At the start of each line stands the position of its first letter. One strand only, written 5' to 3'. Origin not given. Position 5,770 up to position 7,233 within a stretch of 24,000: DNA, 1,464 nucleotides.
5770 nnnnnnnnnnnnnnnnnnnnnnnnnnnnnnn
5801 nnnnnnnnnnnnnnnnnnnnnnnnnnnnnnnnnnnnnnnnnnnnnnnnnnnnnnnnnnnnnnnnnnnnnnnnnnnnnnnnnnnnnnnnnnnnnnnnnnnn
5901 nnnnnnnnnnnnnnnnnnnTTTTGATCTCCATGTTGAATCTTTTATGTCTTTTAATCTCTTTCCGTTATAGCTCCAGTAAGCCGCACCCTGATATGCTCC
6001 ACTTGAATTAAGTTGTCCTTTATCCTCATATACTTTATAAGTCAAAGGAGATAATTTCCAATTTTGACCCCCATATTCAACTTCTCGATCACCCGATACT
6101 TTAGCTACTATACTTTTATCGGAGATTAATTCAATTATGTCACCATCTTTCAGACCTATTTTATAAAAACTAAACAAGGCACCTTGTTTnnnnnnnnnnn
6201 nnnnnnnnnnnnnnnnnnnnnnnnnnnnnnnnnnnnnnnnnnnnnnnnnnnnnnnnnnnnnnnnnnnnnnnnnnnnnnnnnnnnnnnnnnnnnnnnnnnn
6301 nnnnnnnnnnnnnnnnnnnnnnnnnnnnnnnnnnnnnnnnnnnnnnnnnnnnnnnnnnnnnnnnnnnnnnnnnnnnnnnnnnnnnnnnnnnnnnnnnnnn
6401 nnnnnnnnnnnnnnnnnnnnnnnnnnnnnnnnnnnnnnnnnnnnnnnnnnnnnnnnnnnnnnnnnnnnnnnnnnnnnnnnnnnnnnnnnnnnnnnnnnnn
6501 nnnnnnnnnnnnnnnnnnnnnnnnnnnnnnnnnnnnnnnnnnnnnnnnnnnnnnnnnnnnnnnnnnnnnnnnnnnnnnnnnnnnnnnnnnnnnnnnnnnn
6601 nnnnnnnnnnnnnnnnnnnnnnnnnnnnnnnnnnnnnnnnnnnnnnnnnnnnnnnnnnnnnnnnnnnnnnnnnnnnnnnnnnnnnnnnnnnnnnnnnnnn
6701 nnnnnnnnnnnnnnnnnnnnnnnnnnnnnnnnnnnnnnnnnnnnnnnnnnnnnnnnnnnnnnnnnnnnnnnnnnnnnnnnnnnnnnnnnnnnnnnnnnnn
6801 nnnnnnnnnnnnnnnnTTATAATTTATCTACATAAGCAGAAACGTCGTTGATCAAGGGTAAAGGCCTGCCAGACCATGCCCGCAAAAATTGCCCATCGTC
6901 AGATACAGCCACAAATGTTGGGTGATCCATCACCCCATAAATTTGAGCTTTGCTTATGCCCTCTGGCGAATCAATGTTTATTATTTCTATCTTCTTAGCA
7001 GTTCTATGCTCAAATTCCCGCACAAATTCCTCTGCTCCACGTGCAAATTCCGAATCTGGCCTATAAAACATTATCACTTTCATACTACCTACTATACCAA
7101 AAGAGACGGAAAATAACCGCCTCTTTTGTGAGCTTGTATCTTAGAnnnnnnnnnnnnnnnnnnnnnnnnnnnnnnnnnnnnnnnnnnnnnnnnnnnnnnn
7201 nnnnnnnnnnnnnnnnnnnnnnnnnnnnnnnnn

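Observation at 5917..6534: T5orf172/GIY-YIG-like gene wedged between the Ile T-box and ileS and coupled to it by ATGA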

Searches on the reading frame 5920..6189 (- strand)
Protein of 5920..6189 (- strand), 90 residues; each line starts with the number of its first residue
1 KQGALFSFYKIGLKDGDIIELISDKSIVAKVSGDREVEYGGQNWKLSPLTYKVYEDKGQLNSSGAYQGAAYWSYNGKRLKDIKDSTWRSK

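Call 63: search_solved_structures(query=A4, max_evalue=10, show_alignments=4)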
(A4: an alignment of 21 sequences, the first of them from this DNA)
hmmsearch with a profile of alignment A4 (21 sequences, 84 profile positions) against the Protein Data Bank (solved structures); distinct sequences matched with E-value up to 10: 7.
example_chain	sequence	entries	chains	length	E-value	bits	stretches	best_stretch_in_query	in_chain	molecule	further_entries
2cup_A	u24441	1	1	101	0.078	15.9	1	28-45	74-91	Skeletal muscle LIM-protein 1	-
2jmz_A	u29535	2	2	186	0.19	14.7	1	12-47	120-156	Hypothetical protein MJ0781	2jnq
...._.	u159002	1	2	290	0.28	14.1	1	12-49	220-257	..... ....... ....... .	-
1x63_A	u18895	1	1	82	0.39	13.6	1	28-45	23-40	Skeletal muscle LIM-protein 1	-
3rkl_A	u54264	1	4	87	0.55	13.2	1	32-56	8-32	STIV-A81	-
9fqr_G0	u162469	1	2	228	1.2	12.1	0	37-56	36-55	Cytochrome b5 domain-containing protein 1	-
9ubf_A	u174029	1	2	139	1.2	12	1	35-65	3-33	Cell wall hydrolase Tn916-like,CTn7-Orf16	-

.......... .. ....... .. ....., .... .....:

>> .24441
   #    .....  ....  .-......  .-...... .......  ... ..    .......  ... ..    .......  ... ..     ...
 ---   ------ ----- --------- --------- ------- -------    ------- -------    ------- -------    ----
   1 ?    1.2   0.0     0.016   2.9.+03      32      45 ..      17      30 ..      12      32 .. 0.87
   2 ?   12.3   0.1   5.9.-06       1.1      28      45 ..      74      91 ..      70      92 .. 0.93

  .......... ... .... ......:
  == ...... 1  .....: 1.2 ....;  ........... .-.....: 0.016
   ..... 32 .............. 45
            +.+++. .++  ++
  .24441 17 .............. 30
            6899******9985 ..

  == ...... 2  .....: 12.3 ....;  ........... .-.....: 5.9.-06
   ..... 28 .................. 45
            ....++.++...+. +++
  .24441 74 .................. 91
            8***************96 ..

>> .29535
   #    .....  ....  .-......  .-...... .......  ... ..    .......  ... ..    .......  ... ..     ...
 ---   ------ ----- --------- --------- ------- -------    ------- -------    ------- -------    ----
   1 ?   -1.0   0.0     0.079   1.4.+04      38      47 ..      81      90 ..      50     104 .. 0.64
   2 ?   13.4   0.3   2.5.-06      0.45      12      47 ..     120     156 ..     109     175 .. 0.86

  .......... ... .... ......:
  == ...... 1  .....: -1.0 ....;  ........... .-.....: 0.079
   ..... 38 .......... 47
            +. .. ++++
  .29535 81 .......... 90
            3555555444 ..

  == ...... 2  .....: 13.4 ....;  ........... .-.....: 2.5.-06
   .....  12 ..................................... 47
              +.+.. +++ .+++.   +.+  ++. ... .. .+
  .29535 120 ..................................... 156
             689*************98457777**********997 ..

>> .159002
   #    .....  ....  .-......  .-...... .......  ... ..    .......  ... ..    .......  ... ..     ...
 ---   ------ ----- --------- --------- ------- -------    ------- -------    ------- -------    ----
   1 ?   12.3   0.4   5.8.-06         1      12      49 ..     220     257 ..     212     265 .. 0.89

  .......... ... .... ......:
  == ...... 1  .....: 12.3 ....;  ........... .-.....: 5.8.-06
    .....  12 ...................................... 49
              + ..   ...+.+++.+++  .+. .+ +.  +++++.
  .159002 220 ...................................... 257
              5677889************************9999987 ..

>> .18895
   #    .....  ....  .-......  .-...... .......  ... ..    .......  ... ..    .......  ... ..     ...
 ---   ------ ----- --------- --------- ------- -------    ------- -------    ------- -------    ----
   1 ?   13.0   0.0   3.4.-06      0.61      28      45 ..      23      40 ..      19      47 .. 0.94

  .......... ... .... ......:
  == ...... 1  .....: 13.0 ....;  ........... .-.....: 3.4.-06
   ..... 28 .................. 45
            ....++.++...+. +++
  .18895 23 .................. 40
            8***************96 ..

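Call 64: search_protein_families(library=pfam, alignment_id=A4, max_evalue=1)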
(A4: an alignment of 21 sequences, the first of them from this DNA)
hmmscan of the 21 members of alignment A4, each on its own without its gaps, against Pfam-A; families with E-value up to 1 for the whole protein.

A. member 1, seq(90 aa): 0 families

B. families by the number of members that match (of 21 scanned): 14 families
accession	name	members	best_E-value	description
PF18755.6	RAMA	3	4e-05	Restriction Enzyme Adenine Methylase Associated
PF03144.31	GTP_EFTU_D2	1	0.023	Elongation factor Tu domain 2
PF22427.2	SMMA_C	1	0.029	Maltogenic amylase, C-terminal domain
PF06901.17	FrpC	1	0.03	RTX iron-regulated protein FrpC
PF25519.1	ILCR1_N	1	0.046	ILCR1 N-terminal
PF23911.1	DUF7253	1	0.05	Domain of unknown function (DUF7253)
PF09092.17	Lyase_N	1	0.084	Lyase, N terminal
PF20196.3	DUF6559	1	0.1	Family of unknown function (DUF6559)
PF25158.1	ABCA11_C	1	0.11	ABC transporter A family member 11-like, C-terminal domain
PF00418.24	Tubulin-binding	1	0.12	Tau and MAP protein, tubulin-binding repeat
PF18311.7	Rrp40_N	1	0.14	Exosome complex exonuclease Rrp40 N-terminal domain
PF00045.24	Hemopexin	1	0.14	Hemopexin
PF21621.3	MPI_cupin_dom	1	0.17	Mannose-6-phosphate isomerase, cupin domain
PF24123.1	Myosin_VII_N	1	0.19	Myosin VII N-terminal beta barrel domain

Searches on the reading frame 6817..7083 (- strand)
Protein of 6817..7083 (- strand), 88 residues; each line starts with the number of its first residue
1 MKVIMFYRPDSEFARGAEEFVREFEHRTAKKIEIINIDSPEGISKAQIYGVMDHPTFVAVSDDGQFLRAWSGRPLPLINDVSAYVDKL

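Call 5: search_protein_families(library=pfam, proteins=[window:6817-7083:-], max_evalue=0.1)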
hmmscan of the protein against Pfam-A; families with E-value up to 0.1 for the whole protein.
window:6817-7083:- (88 aa): 1 family
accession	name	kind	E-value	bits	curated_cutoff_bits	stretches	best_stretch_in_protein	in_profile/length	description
PF13728.12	TraF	-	0.004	17.5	23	1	4-63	134-202/224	F plasmid transfer operon protein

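Call 30: search_protein_families(library=ncbifam, proteins=[window:6817-7083:-], max_evalue=0.1)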
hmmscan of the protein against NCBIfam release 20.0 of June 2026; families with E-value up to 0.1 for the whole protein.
window:6817-7083:- (88 aa): 1 family
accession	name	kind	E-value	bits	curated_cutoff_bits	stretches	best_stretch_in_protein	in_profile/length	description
TIGR00411.1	redox_disulf_1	equivalog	0.00017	21.6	92.75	1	3-69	3-68/82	MJ0307 family thioredoxin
